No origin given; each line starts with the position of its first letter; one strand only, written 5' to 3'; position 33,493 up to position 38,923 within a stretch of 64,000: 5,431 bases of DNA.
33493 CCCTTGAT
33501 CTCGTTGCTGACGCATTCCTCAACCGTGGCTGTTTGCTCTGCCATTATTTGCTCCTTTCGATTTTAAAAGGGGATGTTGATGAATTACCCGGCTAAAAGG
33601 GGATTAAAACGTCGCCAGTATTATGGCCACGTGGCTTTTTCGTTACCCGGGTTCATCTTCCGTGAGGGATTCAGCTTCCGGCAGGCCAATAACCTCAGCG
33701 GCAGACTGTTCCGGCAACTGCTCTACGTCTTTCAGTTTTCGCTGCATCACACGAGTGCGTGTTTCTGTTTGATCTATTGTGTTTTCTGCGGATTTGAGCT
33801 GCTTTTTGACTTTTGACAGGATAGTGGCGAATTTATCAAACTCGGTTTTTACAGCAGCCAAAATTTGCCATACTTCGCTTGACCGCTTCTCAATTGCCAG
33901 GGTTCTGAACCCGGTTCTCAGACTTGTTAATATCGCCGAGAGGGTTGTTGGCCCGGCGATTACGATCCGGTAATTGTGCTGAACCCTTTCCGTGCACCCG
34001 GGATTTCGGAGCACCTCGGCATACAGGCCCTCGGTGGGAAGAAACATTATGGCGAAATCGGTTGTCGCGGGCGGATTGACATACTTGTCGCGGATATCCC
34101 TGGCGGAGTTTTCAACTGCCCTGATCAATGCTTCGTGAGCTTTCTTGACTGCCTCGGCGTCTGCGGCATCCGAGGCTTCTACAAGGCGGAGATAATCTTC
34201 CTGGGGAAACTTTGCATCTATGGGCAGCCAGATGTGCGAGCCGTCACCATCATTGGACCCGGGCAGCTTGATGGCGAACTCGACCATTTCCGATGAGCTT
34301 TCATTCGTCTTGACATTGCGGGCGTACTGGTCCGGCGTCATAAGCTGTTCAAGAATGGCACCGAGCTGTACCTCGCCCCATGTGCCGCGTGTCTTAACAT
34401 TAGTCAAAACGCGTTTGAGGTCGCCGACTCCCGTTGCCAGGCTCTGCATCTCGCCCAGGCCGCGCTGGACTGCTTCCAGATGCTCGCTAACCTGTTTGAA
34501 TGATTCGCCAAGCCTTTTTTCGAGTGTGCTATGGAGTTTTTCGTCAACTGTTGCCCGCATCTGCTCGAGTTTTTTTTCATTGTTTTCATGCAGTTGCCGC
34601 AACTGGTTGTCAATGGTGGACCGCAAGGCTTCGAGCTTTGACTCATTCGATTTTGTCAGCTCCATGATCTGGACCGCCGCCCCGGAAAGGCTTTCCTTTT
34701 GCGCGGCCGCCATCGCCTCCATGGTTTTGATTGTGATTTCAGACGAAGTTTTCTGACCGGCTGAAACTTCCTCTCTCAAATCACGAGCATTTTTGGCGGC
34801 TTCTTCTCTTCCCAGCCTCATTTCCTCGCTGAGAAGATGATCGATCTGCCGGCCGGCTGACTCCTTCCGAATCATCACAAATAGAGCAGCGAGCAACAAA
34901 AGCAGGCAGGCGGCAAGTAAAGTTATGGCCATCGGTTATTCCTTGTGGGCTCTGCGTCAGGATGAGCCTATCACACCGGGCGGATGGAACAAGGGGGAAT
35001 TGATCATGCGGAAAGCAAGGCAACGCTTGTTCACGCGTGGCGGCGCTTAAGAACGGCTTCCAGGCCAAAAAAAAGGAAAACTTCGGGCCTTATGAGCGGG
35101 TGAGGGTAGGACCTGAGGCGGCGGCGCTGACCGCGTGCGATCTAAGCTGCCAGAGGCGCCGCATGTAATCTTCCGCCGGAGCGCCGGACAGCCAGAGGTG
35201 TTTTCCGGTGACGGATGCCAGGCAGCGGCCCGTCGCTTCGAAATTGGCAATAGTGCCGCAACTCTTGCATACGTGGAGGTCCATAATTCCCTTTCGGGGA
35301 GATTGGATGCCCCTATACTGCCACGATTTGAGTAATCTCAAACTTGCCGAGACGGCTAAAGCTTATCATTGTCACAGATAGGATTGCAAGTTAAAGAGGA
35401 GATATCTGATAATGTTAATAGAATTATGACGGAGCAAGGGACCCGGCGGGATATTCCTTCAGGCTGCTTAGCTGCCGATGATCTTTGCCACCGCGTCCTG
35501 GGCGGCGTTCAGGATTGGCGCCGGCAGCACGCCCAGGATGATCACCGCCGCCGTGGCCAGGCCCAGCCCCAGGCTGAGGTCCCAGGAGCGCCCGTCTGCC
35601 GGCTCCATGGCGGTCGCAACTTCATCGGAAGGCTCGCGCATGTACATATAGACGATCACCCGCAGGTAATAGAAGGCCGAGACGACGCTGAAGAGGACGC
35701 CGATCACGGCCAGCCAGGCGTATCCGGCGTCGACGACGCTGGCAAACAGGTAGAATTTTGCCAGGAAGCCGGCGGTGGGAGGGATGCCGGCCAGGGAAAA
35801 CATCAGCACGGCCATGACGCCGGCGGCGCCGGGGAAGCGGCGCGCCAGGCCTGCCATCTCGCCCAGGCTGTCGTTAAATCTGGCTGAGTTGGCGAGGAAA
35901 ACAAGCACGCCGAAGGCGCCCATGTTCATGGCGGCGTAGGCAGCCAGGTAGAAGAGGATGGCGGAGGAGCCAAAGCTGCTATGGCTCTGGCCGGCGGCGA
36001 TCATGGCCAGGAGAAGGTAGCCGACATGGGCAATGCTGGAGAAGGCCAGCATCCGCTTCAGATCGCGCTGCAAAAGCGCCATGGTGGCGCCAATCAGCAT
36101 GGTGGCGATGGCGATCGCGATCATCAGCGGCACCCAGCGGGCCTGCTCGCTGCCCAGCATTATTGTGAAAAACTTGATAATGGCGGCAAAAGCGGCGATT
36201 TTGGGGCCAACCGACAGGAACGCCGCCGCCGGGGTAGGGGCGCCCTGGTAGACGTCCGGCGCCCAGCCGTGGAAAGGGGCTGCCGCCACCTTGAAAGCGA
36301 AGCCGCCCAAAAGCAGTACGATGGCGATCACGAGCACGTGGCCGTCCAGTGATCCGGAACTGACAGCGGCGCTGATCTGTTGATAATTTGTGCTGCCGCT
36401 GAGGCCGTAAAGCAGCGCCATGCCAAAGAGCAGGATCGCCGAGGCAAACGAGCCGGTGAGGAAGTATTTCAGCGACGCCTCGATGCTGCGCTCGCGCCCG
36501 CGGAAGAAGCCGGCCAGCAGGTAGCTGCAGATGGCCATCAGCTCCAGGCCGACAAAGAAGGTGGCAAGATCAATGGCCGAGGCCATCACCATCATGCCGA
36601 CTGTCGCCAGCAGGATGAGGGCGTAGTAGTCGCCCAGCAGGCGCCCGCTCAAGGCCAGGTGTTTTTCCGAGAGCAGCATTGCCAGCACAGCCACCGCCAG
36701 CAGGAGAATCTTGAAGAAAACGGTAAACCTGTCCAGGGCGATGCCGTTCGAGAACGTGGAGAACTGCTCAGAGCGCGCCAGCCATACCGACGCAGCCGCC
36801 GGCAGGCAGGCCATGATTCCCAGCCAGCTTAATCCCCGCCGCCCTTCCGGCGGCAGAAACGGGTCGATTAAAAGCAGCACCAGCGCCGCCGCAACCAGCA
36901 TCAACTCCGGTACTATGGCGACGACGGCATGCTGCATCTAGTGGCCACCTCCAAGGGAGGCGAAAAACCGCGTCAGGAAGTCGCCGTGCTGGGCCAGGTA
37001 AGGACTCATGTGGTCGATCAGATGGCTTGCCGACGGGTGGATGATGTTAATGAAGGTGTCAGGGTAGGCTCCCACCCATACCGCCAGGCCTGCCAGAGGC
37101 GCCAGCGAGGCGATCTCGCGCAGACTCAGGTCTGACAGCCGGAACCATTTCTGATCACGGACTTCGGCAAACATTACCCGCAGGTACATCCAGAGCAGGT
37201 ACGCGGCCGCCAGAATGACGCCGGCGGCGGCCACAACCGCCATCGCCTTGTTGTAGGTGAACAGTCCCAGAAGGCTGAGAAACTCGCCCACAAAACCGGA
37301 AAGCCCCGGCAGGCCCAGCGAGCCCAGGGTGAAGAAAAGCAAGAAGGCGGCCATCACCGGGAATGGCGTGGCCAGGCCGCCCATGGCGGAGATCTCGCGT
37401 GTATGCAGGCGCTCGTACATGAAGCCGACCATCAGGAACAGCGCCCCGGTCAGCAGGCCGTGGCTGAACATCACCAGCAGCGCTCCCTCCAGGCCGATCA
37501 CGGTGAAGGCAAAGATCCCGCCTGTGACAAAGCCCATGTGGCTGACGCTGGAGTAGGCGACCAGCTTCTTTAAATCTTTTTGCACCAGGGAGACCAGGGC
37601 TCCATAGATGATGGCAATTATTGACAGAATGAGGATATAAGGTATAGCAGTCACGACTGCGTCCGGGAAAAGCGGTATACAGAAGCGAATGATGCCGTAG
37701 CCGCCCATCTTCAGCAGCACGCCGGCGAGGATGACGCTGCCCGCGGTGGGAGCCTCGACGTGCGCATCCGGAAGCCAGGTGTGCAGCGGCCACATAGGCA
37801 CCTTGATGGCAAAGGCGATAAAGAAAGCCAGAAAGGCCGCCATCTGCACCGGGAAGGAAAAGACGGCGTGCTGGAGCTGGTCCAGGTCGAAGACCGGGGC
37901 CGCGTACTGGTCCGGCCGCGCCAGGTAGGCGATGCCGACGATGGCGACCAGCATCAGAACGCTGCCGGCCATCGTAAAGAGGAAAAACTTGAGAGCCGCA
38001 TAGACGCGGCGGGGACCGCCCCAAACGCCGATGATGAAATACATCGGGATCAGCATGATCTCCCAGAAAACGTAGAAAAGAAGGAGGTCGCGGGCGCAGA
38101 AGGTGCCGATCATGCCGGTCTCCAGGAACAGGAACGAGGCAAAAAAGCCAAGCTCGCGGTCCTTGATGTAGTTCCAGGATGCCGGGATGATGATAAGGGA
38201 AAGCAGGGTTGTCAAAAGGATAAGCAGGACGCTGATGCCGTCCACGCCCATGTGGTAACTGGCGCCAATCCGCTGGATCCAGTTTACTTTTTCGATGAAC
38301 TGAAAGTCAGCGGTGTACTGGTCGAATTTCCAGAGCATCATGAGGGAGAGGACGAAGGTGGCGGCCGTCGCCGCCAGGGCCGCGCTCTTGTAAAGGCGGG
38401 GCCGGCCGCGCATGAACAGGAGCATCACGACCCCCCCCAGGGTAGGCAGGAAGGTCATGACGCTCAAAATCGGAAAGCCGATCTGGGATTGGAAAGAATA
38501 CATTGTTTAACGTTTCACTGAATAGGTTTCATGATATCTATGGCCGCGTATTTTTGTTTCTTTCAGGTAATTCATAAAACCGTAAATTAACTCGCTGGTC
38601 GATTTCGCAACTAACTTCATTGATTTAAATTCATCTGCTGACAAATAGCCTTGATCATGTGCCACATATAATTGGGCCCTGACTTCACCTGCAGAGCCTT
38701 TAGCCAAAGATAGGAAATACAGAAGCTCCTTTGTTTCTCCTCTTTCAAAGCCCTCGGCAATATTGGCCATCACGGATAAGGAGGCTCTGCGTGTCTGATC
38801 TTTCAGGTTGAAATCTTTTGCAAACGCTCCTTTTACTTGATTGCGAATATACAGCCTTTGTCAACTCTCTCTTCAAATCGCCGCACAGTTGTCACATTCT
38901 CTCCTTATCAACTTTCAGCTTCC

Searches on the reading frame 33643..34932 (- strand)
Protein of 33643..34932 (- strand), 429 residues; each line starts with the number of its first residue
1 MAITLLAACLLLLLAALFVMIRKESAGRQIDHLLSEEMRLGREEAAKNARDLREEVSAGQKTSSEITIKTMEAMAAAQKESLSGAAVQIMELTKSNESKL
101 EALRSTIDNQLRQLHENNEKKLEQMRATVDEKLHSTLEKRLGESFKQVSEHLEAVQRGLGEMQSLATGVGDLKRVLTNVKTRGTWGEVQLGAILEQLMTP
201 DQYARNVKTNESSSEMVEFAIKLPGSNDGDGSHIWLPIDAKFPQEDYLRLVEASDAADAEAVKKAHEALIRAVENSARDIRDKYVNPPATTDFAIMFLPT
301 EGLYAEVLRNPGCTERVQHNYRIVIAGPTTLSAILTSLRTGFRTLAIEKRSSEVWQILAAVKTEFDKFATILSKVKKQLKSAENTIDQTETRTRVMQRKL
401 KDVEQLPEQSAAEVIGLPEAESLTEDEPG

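Call 91: search_protein_families(library=pfam, proteins=[window:33643-34932:-], max_evalue=0.0001)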
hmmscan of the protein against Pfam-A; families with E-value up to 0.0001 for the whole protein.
window:33643-34932:- (429 aa): 2 families
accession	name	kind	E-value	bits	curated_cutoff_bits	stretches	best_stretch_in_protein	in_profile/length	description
PF02646.22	RmuC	-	6e-77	259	26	1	120-411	1-289/291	RmuC family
PF04513.17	Baculo_PEP_C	-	3.1e-06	27.7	38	0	88-180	14-105/140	Baculovirus polyhedron envelope protein, PEP, C terminus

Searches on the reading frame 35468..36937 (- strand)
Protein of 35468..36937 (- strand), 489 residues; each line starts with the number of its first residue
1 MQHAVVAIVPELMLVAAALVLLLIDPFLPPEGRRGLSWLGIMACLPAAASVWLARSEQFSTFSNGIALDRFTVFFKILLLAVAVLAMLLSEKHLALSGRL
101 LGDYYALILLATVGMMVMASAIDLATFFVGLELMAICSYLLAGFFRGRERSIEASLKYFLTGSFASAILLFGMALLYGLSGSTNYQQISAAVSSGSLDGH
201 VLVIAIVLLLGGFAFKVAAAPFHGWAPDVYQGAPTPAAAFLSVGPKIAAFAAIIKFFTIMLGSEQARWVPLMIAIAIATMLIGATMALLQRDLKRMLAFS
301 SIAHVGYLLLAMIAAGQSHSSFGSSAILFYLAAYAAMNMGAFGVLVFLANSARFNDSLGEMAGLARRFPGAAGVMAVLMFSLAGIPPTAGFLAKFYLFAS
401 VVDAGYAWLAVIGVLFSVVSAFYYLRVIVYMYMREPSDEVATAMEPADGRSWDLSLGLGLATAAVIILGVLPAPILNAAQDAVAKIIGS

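Call 90: search_protein_families(library=pfam, proteins=[window:35468-36937:-], max_evalue=0.00001)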
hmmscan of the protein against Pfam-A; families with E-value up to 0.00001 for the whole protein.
window:35468-36937:- (489 aa): 1 family
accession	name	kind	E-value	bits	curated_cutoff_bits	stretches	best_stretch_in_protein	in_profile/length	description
PF00361.26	Proton_antipo_M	-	1.6e-72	244.6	21.5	1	121-419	1-293/294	NADH:quinone oxidoreductase/Mrp antiporter, TM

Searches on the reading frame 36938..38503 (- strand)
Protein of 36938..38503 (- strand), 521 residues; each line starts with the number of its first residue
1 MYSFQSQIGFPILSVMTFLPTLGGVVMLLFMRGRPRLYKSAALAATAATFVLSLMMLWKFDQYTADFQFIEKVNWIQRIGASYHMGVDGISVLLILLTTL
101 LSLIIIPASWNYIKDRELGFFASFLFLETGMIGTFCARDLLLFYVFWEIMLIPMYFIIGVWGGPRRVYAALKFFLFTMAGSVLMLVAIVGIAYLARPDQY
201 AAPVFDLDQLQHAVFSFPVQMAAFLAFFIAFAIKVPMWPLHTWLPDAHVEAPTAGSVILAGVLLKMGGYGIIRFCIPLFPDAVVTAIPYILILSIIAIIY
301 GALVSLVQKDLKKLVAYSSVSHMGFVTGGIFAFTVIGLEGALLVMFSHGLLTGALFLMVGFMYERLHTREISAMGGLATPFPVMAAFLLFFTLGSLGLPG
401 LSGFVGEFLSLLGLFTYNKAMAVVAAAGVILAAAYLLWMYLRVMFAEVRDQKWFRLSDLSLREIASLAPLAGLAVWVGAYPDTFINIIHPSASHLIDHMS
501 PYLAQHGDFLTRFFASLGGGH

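Call 90: search_protein_families(library=pfam, proteins=[window:36938-38503:-], max_evalue=0.00001)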
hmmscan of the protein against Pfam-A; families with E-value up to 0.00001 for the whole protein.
window:36938-38503:- (521 aa): 1 family
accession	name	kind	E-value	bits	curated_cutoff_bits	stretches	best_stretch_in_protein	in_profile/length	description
PF00361.26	Proton_antipo_M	-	7.5e-77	258.9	21.5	1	137-425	1-286/294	NADH:quinone oxidoreductase/Mrp antiporter, TM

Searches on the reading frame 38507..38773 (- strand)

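Call 91: search_protein_families(library=pfam, proteins=[window:38507-38773:-], max_evalue=0.0001)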
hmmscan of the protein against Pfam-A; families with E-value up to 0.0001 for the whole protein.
window:38507-38773:- (88 aa): 1 family
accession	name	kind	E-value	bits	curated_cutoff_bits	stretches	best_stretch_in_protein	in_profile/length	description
PF05635.17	23S_rRNA_IVP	-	9.2e-16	58.4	33.8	1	2-64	43-105/106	23S rRNA-intervening sequence protein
